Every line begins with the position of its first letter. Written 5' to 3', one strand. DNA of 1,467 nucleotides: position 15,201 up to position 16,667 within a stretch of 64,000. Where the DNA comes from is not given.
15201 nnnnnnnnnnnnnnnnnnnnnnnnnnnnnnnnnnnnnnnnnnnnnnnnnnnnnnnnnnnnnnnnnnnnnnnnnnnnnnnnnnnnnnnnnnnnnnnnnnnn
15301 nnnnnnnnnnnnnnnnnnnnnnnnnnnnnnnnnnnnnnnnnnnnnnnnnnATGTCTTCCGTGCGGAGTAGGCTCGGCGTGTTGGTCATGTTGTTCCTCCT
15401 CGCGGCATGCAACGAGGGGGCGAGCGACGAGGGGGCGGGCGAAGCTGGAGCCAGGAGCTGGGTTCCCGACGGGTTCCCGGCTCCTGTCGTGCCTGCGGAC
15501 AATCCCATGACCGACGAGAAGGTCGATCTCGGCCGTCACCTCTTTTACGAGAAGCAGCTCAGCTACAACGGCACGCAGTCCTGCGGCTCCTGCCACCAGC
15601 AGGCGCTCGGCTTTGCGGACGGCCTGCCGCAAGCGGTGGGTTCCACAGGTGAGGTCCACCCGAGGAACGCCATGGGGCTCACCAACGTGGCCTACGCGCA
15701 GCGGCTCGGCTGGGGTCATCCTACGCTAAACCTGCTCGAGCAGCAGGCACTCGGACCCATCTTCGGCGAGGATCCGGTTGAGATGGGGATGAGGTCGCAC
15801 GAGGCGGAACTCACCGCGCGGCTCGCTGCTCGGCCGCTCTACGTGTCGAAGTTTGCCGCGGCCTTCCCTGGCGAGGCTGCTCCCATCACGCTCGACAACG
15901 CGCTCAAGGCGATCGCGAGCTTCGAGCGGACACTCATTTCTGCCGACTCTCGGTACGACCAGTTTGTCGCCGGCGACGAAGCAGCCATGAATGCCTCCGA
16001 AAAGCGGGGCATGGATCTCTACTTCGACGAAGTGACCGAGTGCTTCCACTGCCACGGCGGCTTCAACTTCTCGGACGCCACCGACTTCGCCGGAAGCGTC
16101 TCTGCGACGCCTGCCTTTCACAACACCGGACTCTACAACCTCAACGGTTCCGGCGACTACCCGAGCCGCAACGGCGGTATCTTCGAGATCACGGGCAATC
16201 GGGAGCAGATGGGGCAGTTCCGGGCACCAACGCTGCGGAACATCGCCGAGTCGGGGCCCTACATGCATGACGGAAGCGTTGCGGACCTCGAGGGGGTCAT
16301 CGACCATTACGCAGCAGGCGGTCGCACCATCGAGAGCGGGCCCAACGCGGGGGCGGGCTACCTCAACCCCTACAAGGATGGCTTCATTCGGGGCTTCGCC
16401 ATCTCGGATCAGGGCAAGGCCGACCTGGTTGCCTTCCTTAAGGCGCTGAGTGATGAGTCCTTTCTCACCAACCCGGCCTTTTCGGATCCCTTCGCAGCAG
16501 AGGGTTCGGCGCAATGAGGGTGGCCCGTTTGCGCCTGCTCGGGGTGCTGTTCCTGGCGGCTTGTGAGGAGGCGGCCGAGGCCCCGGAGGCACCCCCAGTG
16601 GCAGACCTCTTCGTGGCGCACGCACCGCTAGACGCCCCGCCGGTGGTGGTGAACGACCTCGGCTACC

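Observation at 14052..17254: Fur-family regulator leads a 'metallo-mystery pair' operon (MbnP-like four-Cys protein + MbnH-like di-haem peroxidase + lipoprotein)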

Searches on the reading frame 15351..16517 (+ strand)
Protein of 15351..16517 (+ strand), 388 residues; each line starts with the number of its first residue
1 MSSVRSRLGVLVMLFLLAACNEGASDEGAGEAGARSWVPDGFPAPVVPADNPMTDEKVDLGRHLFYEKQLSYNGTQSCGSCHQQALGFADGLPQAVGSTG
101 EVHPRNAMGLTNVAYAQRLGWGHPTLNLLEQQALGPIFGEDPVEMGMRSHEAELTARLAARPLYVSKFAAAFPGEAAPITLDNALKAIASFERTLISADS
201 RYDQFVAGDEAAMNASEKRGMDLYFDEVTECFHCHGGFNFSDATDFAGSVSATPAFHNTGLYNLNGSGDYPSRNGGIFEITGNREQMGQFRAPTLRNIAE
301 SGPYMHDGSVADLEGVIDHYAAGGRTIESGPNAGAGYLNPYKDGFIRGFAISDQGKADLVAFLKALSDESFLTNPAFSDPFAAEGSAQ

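Call 3: search_protein_families(library=ncbifam, proteins=[window:15351-16517:+], max_evalue=0.01)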
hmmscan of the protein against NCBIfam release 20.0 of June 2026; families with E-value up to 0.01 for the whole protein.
window:15351-16517:+ (388 aa): 7 families
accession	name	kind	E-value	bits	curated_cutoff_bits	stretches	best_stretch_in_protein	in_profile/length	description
TIGR04039.1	MXAN_0977_Heme2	hypoth_equivalog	2.7e-144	480.4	362.85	1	47-381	1-336/336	MbnH family di-heme enzyme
TIGR03791.1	TTQ_mauG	equivalog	1.2e-47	162.5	443.85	1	53-369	1-281/291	tryptophan tryptophylquinone biosynthesis enzyme MauG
TIGR03981.2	SAM_quin_mod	hypoth_equivalog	2.4e-27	95.9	340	2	177-322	225-360/411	His-Xaa-Ser system-associated MauG-like protein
NF052341.1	hydrazine_gamma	equivalog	2.3e-09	36.7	625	1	185-319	169-310/339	hydrazine synthase subunit gamma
NF052342.1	hydrazine_BC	exception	1.2e-07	30.3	1250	1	187-321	522-663/690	hydrazine synthase subunit beta-gamma fusion subunit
NF051462.1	RoxC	equivalog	0.00069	17.9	900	0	284-318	647-681/812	putative rubber dioxygenase RoxC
NF040606.1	CytoC_perox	subfamily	0.0013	18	150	0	287-315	421-451/524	di-heme-cytochrome C peroxidase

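Call 4: search_protein_families(library=pfam, proteins=[window:15351-16517:+], max_evalue=0.01)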
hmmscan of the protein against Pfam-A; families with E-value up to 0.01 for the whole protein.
window:15351-16517:+ (388 aa): 3 families
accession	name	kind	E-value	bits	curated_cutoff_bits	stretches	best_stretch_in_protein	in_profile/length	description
PF03150.19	CCP_MauG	-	3.6e-48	164.4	25.6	1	56-210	2-148/149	Di-haem cytochrome c peroxidase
PF00034.26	Cytochrom_C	-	0.0031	19.2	21.3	0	219-366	3-89/90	Cytochrome c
PF21419.2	RoxA-like_Cyt-c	-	0.0062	16.5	26.7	0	291-318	3-30/39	RoxA-like, cytochrome c-like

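Call 22: find_related_loci(query=window:15351-16517:+, collection=genome_contigs, flank=6000)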
Query window:15351-16517:+ (388 aa) in genome_contigs; peptide patterns used: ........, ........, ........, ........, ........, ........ (x = any residue, [..] = any of these).
98 stretches matched a pattern; 50 encode a relative of the query (tblastn E <= 1e-3); 50 distinct loci.
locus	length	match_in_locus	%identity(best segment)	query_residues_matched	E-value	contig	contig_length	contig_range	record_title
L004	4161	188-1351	90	1-388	0e+0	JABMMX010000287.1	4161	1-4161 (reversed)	MAG: Deltaproteobacteria bacterium isolate bin.666 k141_5160752, whole genome shotgun sequence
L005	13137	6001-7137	89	1-384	0e+0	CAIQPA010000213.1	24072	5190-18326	MAG: uncultured delta proteobacterium isolate ErkenSummer_bin-2361 genome assembly, contig: bin-2361:213/690, whole geno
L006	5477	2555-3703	87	1-388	0e+0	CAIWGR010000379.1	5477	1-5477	MAG: uncultured delta proteobacterium isolate Ki3-D3_bin-0810 genome assembly, contig: bin-0810:379/726, whole genome sh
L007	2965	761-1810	57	35-384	7e-144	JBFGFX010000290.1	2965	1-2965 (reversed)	MAG: Woeseiaceae bacterium isolate Mix_sand02.2020.12.G.53 k141_1373799_length_2965_cov_14.0000, whole genome shotgun se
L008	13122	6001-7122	54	7-381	3e-133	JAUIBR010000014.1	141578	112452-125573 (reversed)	MAG: bacterium isolate 6_bin.52 NODE_217_length_141578_cov_1.635322, whole genome shotgun sequence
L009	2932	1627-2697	54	32-387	6e-136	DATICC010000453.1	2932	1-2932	MAG TPA_asm: Woeseiaceae bacterium isolate SMAG_U16306 k141_710026, whole genome shotgun sequence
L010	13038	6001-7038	55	35-380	1e-129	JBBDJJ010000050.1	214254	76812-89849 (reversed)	MAG: Woeseia sp. isolate LejiaA_59_31 Lejia_A_96_length_214254_cov_18, whole genome shotgun sequence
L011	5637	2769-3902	53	8-383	2e-129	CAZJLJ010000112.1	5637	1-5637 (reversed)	MAG TPA_asm: uncultured bacterium isolate SRP272529_co2_49 genome assembly, contig: NODE_27914_length_5637_cov_72.879255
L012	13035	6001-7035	57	38-381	7e-127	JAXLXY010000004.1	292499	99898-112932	MAG: Gemmatimonadales bacterium isolate STL-GEM4 C1.156.fa-4, whole genome shotgun sequence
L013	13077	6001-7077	52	25-381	7e-122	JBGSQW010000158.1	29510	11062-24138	MAG: Pyrinomonadaceae bacterium isolate JTS-AC342 k141_483202, whole genome shotgun sequence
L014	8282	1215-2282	53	34-387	1e-121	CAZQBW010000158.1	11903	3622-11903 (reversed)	MAG TPA_asm: uncultured Clostridia bacterium isolate binchicken_co197_382 genome assembly, contig: NODE_9630_length_1190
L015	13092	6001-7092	51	22-384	9e-118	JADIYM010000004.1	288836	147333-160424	MAG: Blastocatellia bacterium isolate AalE_18-Q3-R2-46_BATAC.155 tig00003393-10-2890910, whole genome shotgun sequence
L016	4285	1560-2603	51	38-384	3e-116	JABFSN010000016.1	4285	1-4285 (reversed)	MAG: Phycisphaerales bacterium isolate WB-IL-13 seq_15818, whole genome shotgun sequence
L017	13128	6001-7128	49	10-382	5e-115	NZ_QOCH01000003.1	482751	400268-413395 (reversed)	Marinobacter sp. F3R11 F3R11contig_5, whole genome shotgun sequence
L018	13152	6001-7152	49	2-383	3e-114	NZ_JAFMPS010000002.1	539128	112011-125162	Alcanivorax sp. 1008 NODE_2_length_539128_cov_60.729728, whole genome shotgun sequence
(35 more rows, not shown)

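Call 53: search_protein_families(library=pfam, alignment_id=A5, max_evalue=0.001)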
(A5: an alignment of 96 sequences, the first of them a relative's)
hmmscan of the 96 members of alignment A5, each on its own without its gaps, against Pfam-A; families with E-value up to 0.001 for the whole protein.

A. member 1, L007:1773-2138:- (121 aa): 0 families

B. families by the number of members that match (of 96 scanned): 120 families (the first 25 are shown)
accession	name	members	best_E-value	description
PF00005.33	ABC_tran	4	1.6e-52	ABC transporter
PF13620.12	CarboxypepD_reg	3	4.8e-24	Carboxypeptidase regulatory-like domain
PF13304.12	AAA_21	3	1.6e-12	AAA domain, putative AbiEii toxin, Type IV TA system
PF13401.12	AAA_22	3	4.8e-09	AAA domain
PF02463.25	SMC_N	3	1.6e-08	RecF/RecN/SMC N terminal domain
PF13191.12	AAA_16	3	2.2e-08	AAA ATPase domain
PF00202.27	Aminotran_3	2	2e-124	Aminotransferase class-III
PF18053.6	GyrB_insert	2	5.1e-59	DNA gyrase B subunit insert domain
PF00204.31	DNA_gyraseB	2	8.2e-58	DNA gyrase B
PF00593.30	TonB_dep_Rec_b-barrel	2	1e-50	TonB dependent receptor-like, beta-barrel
PF07992.20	Pyr_redox_2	2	4.8e-49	Pyridine nucleotide-disulphide oxidoreductase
PF03009.23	GDPD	2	8.3e-48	Glycerophosphoryl diester phosphodiesterase family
PF00664.28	ABC_membrane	2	3.4e-45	ABC transporter transmembrane region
PF00128.31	Alpha-amylase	2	4.8e-37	Alpha amylase, catalytic domain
PF01925.25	TauE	2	1.2e-34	Sulfite exporter TauE/SafE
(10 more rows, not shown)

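Call 85: search_solved_structures(query=window:15351-16517:+, max_evalue=1e-10, show_alignments=1)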
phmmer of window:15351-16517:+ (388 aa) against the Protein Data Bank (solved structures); distinct sequences matched with E-value up to 1e-10: 27.
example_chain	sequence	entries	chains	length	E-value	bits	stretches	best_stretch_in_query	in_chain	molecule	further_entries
6e1c_A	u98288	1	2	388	6.1e-108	364.5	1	16-383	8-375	Di-heme enzyme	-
2c1u_A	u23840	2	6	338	8.2e-46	160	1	48-316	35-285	DI-HAEM CYTOCHROME C PEROXIDASE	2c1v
1zzh_A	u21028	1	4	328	9.6e-43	149.9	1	43-318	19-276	cytochrome c peroxidase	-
1nml_A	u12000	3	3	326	3.4e-39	138.2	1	45-317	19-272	di-haem cytochrome c peroxidase | Cytochrome c peroxidase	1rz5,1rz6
3hq9_A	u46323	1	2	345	5.4e-39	137.6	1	16-316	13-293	Cytochrome c551 peroxidase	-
3hq8_A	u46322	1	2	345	3.3e-38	135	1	16-316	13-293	Cytochrome c551 peroxidase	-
3hq6_A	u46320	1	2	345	4.3e-38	134.6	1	16-316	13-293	Cytochrome c551 peroxidase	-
3hq7_A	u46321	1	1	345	4.1e-37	131.4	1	16-316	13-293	Cytochrome c551 peroxidase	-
4aao_A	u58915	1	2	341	4.8e-37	131.2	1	44-317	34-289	CYTOCHROME C551 PEROXIDASE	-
4aal_A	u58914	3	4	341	6.6e-37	130.7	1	44-317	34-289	CYTOCHROME C551 PEROXIDASE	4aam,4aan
1eb7_A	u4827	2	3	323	4.2e-36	128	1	50-317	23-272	CYTOCHROME C551 PEROXIDASE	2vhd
6qkn_A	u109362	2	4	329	3.8e-35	124.9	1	51-317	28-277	Cytochrome-c peroxidase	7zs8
6fu3_A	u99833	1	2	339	4.2e-35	124.7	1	51-317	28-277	Protein CcpR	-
3o5c_A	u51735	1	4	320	1.9e-34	122.6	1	50-320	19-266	Cytochrome c551 peroxidase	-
1iqc_A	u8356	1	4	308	3.9e-32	115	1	46-318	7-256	di-heme peroxidase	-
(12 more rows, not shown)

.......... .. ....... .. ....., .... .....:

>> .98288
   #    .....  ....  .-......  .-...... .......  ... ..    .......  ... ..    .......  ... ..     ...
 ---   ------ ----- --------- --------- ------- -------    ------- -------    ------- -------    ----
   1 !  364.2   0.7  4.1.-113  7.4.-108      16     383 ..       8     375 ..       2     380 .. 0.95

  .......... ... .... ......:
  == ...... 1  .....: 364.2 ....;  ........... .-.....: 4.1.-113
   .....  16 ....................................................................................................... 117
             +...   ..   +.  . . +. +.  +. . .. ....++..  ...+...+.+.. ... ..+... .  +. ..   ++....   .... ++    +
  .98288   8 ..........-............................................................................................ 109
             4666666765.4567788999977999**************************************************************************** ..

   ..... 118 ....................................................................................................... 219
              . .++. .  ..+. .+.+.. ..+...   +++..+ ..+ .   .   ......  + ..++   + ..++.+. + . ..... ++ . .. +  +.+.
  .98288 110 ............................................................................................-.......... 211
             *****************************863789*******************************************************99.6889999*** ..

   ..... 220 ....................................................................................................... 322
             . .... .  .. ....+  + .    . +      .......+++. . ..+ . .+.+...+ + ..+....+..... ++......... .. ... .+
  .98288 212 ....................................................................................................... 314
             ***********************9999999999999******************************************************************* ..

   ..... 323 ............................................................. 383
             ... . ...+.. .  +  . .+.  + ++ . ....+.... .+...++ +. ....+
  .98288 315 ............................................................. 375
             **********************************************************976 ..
